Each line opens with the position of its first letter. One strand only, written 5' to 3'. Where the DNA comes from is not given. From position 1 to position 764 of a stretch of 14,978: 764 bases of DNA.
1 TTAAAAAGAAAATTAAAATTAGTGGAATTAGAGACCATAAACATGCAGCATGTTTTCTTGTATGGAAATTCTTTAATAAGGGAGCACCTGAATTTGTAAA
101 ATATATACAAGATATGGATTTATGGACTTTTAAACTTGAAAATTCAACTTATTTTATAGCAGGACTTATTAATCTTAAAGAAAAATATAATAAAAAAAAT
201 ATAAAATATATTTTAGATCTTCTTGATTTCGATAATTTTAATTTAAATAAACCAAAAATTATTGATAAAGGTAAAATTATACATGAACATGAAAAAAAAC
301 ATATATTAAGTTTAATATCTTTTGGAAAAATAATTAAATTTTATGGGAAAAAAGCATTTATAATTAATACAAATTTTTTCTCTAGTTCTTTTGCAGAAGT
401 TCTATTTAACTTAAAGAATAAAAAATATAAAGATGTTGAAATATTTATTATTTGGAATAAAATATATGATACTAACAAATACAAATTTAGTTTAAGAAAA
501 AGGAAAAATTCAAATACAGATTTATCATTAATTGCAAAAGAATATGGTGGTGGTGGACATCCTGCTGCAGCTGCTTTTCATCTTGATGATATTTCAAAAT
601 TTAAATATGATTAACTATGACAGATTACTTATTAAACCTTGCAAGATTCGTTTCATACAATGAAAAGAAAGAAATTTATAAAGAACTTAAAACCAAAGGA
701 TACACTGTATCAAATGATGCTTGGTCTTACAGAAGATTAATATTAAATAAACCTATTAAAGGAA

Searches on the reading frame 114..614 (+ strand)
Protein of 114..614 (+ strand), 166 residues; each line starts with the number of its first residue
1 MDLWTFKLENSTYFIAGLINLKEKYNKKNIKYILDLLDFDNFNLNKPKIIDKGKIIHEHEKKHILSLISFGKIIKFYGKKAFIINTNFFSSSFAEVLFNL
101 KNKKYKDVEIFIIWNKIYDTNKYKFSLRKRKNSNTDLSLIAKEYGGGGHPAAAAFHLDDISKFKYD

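Call 16: search_protein_families(library=pfam, proteins=[window:114-614:+], max_evalue=0.01)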
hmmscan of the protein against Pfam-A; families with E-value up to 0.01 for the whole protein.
window:114-614:+ (166 aa): 1 family
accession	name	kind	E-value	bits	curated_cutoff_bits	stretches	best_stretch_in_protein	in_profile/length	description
PF02272.25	DHHA1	-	2.7e-07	31.4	25.9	1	100-162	25-88/102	DHHA1 domain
